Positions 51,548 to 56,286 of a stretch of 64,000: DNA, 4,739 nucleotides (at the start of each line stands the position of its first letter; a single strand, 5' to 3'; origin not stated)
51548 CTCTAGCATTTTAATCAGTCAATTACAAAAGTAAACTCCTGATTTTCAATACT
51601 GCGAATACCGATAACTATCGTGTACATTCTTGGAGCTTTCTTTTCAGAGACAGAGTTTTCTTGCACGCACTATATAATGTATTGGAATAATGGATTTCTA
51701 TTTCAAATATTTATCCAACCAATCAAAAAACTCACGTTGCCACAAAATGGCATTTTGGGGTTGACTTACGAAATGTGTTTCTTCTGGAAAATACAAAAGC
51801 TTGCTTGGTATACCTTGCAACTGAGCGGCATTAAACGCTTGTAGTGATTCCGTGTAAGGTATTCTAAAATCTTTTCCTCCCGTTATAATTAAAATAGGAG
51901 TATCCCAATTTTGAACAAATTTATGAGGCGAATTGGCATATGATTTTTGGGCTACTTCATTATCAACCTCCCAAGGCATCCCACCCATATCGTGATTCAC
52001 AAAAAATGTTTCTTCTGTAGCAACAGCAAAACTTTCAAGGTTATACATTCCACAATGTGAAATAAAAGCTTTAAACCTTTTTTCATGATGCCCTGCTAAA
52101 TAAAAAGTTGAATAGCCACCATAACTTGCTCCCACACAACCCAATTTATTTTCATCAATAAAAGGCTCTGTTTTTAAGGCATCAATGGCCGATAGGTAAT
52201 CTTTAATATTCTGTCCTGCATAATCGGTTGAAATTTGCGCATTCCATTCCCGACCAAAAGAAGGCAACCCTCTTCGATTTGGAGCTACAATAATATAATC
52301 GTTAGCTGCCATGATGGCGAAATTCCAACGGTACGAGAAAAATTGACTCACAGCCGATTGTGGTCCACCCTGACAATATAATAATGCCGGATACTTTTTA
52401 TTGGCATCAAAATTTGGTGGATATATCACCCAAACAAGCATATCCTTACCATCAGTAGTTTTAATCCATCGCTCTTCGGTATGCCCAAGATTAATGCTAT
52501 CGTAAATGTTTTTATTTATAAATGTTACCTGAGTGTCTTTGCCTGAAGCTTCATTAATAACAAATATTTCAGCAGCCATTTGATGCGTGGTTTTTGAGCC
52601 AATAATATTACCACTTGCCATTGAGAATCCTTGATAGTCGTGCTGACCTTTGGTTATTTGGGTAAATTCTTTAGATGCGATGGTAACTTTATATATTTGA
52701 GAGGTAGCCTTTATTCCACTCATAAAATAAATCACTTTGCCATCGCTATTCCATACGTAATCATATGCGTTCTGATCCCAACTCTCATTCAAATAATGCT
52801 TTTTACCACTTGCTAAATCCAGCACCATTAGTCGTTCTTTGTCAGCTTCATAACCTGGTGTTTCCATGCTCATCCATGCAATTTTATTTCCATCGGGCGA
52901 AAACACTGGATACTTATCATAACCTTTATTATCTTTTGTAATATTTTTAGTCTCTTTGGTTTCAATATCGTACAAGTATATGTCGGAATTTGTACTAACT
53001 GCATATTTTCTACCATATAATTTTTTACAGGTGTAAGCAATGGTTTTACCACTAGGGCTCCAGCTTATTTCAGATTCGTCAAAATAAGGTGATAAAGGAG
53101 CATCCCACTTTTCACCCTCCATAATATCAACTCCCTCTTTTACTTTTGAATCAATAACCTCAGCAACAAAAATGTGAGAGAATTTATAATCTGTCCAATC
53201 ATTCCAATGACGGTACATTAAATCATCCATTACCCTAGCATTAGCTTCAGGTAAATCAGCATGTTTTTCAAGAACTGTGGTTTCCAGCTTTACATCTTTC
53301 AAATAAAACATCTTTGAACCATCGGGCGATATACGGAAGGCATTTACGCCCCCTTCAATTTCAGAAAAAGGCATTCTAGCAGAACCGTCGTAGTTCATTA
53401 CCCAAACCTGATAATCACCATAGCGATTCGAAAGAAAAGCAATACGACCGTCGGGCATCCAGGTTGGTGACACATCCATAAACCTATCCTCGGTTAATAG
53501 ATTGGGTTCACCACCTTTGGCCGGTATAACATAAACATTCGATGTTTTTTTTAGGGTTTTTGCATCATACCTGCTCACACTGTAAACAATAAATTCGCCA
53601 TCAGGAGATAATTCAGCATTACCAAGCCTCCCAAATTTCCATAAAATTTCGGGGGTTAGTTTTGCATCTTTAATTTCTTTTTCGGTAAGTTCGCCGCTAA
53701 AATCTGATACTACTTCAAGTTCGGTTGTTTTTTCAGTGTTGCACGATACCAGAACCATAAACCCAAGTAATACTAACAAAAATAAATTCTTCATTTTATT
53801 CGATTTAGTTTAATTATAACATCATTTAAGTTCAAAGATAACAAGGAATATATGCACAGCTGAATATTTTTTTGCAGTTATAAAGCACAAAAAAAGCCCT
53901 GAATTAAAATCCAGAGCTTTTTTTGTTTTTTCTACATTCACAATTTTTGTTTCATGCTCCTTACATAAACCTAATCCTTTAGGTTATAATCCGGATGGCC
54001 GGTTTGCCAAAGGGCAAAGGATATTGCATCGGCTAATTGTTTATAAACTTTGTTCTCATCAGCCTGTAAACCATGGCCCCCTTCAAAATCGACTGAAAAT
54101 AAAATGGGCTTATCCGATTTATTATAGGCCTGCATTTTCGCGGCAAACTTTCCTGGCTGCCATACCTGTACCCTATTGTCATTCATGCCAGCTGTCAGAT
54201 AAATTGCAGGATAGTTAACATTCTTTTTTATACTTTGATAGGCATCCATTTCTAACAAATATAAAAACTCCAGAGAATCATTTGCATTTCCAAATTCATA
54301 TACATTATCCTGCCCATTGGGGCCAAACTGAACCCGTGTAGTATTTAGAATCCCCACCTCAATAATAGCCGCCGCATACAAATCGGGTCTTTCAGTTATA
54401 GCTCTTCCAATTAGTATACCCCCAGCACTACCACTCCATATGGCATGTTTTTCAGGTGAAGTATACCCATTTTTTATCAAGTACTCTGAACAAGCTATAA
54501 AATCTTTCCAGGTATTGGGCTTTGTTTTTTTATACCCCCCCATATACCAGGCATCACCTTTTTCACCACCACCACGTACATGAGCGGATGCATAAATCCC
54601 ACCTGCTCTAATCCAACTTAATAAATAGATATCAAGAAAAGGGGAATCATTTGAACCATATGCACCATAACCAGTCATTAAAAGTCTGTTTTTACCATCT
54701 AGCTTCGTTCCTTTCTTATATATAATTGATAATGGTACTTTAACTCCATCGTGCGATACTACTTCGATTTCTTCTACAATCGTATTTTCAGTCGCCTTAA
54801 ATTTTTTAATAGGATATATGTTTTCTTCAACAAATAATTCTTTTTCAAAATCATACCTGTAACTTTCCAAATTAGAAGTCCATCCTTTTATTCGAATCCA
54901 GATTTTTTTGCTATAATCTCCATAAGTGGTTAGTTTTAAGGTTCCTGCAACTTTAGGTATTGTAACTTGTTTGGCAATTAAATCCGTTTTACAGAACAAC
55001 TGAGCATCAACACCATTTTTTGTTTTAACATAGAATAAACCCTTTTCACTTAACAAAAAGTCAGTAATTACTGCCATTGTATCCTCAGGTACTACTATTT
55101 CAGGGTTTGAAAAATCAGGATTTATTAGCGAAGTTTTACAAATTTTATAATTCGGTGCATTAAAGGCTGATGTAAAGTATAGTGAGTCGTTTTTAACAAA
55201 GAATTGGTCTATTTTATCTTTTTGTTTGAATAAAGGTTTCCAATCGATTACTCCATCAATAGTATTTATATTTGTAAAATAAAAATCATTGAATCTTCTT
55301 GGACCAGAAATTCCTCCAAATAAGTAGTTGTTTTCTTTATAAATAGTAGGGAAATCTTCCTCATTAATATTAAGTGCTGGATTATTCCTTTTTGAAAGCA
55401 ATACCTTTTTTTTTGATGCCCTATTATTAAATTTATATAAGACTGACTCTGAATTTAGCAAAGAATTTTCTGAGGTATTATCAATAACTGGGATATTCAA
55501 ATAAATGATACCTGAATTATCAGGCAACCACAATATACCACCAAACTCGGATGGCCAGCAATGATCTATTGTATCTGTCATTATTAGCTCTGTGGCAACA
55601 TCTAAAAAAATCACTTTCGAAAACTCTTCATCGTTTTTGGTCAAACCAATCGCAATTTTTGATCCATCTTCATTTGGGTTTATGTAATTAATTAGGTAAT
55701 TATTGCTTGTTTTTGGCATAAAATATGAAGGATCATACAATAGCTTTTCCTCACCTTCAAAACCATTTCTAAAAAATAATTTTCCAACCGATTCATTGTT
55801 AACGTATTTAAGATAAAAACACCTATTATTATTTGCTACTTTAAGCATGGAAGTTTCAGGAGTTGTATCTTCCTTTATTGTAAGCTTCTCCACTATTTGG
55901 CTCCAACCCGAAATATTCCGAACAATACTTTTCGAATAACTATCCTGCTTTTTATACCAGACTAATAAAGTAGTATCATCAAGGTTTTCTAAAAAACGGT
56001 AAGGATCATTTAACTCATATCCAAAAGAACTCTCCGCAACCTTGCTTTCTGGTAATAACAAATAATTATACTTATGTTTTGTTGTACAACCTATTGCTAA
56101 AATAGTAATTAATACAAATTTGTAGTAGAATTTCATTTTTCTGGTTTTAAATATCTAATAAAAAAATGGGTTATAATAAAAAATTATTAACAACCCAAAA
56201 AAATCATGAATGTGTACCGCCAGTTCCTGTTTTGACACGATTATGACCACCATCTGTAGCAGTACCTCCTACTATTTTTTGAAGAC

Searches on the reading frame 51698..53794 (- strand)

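Call 83: search_protein_families(library=pfam, proteins=[window:51698-53794:-])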
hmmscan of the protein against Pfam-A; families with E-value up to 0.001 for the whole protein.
window:51698-53794:- (698 aa): 11 families
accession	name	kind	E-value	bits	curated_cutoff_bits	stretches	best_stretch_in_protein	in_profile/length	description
PF00326.27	Peptidase_S9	-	3.3e-49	167.7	22.6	1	487-698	2-211/213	Prolyl oligopeptidase family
PF07676.18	PD40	-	1.2e-22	79.7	20.9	2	104-132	8-38/38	WD40-like Beta Propeller Repeat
PF00561.26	Abhydrolase_1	-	3e-10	40.6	25.8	1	469-613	1-127/245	alpha/beta hydrolase fold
PF25174.1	Beta-prop_THOC3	-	1.5e-06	27.9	305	0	266-370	65-158/272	THOC3 beta-propeller domain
PF00930.27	DPPIV_N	-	1.5e-06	27.7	22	0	260-308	13-60/354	Dipeptidyl peptidase IV (DPP IV) N-terminal region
PF01738.24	DLH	-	6.7e-06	26.3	21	1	528-676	75-188/217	Dienelactone hydrolase family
PF00756.26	Esterase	-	7.9e-06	26.3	22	1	449-641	5-193/251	Putative esterase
PF02129.25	Peptidase_S15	-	8.1e-06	26.2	23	1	448-602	1-147/262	X-Pro dipeptidyl-peptidase (S15 family)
PF12146.15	Hydrolase_4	-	8.6e-05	22.4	27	0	493-587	25-114/239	Serine aminopeptidase, S33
PF08840.17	BAAT_C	-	0.00011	22.8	20.9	1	535-679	8-163/210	BAAT / Acyl-CoA thioester hydrolase C terminal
PF20434.5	BD-FAE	-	0.00012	22.1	26.8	0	495-652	43-210/215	BD-FAE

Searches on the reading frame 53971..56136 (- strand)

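Call 83: search_protein_families(library=pfam, proteins=[window:53971-56136:-])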
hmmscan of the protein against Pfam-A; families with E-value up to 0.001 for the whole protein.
window:53971-56136:- (721 aa): 2 families
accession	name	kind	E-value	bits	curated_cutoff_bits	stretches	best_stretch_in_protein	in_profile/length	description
PF00326.27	Peptidase_S9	-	5.3e-44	150.7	22.6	1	507-713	8-211/213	Prolyl oligopeptidase family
PF02897.21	Peptidase_S9_N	-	7.6e-22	78.1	24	1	33-432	9-405/414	Prolyl oligopeptidase, N-terminal beta-propeller domain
